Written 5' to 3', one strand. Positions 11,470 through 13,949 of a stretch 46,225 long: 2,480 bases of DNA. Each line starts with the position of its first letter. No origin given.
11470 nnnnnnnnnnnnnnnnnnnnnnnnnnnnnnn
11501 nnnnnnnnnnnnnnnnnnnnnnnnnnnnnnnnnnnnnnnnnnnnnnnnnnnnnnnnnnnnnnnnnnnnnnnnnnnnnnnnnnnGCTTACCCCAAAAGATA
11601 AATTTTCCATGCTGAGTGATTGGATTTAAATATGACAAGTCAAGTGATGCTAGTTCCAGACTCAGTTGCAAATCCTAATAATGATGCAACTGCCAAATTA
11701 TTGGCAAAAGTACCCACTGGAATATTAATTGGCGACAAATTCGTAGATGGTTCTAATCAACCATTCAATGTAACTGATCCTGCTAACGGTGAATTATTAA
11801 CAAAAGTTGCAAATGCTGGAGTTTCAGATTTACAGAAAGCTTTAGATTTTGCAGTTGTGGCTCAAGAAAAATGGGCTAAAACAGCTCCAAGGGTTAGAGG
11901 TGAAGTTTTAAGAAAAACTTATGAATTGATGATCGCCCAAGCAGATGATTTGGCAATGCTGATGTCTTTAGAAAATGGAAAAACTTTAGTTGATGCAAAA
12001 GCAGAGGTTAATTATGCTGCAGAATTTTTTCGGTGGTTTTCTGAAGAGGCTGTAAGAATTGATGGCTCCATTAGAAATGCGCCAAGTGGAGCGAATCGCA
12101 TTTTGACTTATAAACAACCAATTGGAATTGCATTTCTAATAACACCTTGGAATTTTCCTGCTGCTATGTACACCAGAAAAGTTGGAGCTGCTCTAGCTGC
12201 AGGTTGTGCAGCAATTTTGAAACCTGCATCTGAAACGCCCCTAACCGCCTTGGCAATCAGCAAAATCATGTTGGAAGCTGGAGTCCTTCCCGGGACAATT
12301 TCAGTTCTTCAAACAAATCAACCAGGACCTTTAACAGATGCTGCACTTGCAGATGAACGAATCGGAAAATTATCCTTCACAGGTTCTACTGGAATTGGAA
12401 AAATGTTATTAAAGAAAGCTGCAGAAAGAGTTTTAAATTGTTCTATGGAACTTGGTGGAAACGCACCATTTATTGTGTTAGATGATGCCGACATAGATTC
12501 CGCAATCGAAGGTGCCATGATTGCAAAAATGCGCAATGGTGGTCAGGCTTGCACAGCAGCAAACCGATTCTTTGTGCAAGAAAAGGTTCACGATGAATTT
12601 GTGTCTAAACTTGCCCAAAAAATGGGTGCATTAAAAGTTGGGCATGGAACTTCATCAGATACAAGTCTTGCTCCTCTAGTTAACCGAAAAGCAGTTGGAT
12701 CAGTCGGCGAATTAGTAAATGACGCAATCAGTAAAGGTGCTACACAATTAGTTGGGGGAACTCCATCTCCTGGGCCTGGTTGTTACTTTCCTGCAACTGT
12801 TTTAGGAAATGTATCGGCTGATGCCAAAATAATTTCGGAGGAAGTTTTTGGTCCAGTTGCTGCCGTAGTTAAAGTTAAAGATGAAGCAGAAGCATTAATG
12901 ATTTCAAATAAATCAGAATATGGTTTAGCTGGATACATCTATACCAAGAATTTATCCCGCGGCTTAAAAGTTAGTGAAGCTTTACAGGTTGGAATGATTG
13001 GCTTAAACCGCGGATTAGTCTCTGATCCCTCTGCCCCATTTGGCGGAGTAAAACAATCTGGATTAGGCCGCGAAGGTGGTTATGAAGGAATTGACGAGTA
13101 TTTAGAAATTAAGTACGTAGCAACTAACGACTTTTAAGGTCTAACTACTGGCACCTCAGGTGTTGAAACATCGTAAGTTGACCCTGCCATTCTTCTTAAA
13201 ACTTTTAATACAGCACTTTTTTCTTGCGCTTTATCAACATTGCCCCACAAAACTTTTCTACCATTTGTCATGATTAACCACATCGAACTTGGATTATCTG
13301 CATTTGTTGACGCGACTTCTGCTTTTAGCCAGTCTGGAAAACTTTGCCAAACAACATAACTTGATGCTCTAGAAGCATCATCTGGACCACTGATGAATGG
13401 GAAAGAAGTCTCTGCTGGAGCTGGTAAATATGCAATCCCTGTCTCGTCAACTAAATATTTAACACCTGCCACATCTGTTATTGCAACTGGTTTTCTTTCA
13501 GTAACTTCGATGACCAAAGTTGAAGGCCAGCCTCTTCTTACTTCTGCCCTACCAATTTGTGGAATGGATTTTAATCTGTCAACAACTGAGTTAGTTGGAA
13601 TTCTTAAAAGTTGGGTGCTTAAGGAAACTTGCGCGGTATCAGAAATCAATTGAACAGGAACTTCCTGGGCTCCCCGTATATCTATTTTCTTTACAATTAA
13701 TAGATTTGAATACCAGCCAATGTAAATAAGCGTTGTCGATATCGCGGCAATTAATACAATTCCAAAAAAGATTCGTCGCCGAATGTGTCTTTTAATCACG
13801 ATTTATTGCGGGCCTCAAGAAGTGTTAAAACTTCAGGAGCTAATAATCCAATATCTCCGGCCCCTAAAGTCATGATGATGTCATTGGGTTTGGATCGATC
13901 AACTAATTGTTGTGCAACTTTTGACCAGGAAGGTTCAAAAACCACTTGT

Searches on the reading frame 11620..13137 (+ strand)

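Call 77: search_protein_families(library=pfam, proteins=[window:11620-13137:+], max_evalue=0.001)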
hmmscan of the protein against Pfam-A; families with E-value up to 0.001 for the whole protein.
window:11620-13137:+ (505 aa): 1 family
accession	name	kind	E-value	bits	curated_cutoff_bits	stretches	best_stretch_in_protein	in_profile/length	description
PF00171.27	Aldedh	-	1.9e-148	495.3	23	1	41-500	1-461/461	Aldehyde dehydrogenase family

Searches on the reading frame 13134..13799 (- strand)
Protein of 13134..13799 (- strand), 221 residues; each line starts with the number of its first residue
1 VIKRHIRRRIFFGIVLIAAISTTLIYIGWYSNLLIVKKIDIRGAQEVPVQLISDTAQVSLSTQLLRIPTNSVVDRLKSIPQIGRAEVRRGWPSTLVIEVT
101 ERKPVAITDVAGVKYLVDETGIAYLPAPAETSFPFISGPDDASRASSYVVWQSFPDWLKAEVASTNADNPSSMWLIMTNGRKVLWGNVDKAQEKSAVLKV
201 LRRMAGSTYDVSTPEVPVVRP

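Call 77: search_protein_families(library=pfam, proteins=[window:13134-13799:-], max_evalue=0.001)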
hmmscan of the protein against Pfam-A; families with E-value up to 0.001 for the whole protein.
window:13134-13799:- (221 aa): 2 families
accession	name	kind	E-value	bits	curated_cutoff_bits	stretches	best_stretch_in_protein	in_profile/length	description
PF08478.15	POTRA_1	-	4.8e-12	46.4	23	1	36-102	3-69/69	POTRA domain, FtsQ-type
PF03799.20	FtsQ_DivIB_C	-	9.3e-08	33.4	21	1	113-204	8-99/114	Cell division protein FtsQ/DivIB, C-terminal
